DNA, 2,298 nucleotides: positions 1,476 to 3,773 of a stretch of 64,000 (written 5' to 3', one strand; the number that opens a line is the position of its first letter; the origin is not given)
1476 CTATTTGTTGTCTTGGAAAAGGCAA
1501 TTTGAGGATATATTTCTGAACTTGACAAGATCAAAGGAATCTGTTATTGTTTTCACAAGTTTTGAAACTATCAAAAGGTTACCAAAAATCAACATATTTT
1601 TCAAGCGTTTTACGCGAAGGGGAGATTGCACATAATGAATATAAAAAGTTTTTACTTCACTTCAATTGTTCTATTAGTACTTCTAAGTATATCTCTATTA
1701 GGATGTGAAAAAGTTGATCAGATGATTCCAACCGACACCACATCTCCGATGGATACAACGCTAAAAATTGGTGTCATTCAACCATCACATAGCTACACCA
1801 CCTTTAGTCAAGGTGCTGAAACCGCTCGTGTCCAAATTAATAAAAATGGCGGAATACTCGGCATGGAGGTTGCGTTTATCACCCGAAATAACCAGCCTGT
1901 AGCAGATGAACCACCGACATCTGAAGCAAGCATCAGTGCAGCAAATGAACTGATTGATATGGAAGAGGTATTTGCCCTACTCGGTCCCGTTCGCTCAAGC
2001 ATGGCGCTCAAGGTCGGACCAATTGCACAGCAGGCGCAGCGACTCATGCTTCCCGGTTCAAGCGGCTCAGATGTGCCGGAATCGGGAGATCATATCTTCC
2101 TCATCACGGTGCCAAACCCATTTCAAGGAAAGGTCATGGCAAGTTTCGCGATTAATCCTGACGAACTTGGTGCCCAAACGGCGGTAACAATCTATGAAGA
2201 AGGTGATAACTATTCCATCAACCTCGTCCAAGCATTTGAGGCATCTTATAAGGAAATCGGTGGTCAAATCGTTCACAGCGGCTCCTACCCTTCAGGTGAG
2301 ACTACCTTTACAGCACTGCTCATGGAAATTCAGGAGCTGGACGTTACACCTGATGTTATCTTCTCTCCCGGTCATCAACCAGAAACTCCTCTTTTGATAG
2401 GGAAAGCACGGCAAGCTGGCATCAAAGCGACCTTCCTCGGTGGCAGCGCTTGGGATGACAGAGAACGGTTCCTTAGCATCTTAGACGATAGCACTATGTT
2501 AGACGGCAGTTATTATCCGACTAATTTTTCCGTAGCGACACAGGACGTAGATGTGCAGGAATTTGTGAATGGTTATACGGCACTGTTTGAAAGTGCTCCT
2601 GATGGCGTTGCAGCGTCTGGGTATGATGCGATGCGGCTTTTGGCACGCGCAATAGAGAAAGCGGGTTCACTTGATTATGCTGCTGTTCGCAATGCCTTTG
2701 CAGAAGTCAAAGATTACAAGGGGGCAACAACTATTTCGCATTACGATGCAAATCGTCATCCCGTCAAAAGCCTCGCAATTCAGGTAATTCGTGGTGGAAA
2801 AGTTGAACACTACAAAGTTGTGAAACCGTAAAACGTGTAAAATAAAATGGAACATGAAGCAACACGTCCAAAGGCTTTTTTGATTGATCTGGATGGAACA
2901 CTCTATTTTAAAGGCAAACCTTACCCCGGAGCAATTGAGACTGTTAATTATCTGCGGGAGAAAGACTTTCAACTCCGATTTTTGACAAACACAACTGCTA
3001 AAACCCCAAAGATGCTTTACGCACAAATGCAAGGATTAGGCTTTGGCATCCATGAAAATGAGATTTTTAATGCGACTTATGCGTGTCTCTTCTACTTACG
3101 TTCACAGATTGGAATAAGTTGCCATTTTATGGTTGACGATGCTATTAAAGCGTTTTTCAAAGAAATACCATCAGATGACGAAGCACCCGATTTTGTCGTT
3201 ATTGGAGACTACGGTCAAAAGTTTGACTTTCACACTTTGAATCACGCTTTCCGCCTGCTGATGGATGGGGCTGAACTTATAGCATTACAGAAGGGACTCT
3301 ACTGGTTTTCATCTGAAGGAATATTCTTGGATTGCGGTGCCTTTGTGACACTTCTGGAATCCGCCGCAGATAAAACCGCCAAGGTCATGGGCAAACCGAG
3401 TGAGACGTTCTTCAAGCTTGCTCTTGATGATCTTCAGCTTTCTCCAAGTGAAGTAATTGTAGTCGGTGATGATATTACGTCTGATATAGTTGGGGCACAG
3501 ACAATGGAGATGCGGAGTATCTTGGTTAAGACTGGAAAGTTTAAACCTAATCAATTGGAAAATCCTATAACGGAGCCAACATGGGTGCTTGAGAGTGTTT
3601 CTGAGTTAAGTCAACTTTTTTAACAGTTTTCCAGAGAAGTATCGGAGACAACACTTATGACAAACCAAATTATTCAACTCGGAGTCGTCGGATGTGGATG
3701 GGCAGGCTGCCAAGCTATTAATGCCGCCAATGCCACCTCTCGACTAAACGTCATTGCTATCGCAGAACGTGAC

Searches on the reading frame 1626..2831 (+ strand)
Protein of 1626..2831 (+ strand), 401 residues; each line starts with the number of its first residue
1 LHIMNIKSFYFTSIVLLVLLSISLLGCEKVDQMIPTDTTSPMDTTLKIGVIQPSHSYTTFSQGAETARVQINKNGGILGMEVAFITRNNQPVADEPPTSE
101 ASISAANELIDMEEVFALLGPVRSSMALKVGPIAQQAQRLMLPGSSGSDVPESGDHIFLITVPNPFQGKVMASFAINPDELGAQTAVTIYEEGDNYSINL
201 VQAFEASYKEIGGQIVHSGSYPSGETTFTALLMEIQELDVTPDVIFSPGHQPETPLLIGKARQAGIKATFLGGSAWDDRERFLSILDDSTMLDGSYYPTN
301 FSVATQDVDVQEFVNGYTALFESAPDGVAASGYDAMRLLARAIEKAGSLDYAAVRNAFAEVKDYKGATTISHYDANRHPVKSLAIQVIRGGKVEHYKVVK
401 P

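Call 3: search_protein_families(library=pfam, proteins=[window:1626-2831:+], max_evalue=0.01)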
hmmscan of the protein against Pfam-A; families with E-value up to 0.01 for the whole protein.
window:1626-2831:+ (401 aa): 3 families
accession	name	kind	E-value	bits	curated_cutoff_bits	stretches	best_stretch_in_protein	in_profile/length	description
PF13458.12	Peripla_BP_6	-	2.6e-40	139.6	31.7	1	46-391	2-342/343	Periplasmic binding protein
PF01094.35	ANF_receptor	-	2.4e-15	56.9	25.4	1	65-350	7-297/353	Receptor family ligand binding region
PF13433.12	Peripla_BP_5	-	9.9e-14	51.6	27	1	58-387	18-335/363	Periplasmic binding protein domain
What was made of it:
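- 1626..2831 (+): Predicted lipoprotein solute-binding protein, Peripla_BP_6 (Leu/Ile/Val-binding type); first + strand gene of the run. Pfam E 3e-40 (call 3).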

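Call 69: search_solved_structures(query=window:1626-2831:+, max_evalue=0.00001)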
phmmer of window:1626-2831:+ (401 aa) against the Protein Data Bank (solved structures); distinct sequences matched with E-value up to 0.00001: 19.
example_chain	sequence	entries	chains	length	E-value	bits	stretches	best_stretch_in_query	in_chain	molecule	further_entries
3td9_A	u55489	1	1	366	6.8e-36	127.3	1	68-401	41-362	Branched chain amino acid ABC transporter, periplasmic amino acid-binding protein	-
4gnr_A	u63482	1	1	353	5.7e-33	117.6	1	57-401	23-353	ABC transporter substrate-binding protein-branched chain amino acid transport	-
4mlc_A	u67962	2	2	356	9.2e-20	74.2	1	46-394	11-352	Extracellular ligand-binding receptor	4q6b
4n0q_A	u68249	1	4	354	2.1e-17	66.4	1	60-367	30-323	Leu/Ile/Val-binding protein homolog 3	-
3hut_A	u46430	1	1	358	3e-17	65.9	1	61-392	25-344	putative branched-chain amino acid ABC transporter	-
4obb_A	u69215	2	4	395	2.5e-14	56.3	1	43-342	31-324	Amino acid/amide ABC transporter substrate-binding protein, HAAT family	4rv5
4nqr_A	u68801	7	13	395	3.5e-14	55.8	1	43-342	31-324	Amino acid/amide ABC transporter substrate-binding protein, HAAT family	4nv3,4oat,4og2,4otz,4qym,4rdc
8tg1_A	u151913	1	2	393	6.6e-11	45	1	43-394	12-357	Extracellular ligand-binding receptor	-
2lbp_A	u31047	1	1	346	4.1e-09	39.1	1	62-351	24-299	LEUCINE-BINDING PROTEIN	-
8z0g_A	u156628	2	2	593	4.5e-09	39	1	60-273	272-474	Leu/Ile/Val-binding protein,Leu/Ile/Val-binding protein,mNeonGreen | NeIle,Leu/Ile/Val-binding protein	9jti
1usg_A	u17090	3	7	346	1.8e-08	37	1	62-351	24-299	LEUCINE-SPECIFIC BINDING PROTEIN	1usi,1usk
4evs_A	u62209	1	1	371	4e-08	35.9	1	45-383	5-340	PUTATIVE ABC TRANSPORTER SUBUNIT, SUBSTRATE-BINDING COMPONENT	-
1z15_A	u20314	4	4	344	4.4e-08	35.8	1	62-273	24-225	Leu/Ile/Val-binding protein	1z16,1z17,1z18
2liv_A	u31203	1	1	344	9.2e-08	34.7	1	62-273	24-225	LEUCINE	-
4evq_A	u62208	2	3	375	4.4e-07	32.5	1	45-394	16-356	Putative ABC transporter subunit, substrate-binding component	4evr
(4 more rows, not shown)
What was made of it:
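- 1626..2831 (+): PDB relatives are branched-chain amino-acid binding proteins (call 69).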

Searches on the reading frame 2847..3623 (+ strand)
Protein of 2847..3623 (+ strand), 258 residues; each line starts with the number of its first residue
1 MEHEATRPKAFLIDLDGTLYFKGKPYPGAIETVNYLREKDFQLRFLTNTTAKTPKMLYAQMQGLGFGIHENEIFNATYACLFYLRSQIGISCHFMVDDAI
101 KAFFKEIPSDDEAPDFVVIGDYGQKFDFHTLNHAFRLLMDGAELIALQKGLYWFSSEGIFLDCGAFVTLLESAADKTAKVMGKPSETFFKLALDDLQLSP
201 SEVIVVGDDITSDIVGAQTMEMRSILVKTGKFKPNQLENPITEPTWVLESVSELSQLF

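Call 3: search_protein_families(library=pfam, proteins=[window:2847-3623:+], max_evalue=0.01)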
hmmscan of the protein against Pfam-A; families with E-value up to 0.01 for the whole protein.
window:2847-3623:+ (258 aa): 5 families
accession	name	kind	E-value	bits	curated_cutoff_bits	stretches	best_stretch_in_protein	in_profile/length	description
PF13242.12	Hydrolase_like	-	1.6e-22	79.6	22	1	180-254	1-75/75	HAD-hyrolase-like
PF13344.12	Hydrolase_6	-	2.3e-18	66.5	27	1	11-106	1-97/101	Haloacid dehalogenase-like hydrolase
PF00702.32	Hydrolase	-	5.9e-13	50.1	26.4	1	171-218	142-188/191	haloacid dehalogenase-like hydrolase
PF13419.12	HAD_2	-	3.6e-10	40.7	23.8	1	181-227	133-178/178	Haloacid dehalogenase-like hydrolase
PF09419.16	PGP_phosphatase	-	0.006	16.6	20.4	0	199-230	135-166/168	Mitochondrial PGP phosphatase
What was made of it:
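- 2847..3623 (+): HAD-superfamily hydrolase with Hydrolase_6 plus Hydrolase_like domains; conserved neighbour. Pfam (call 3).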
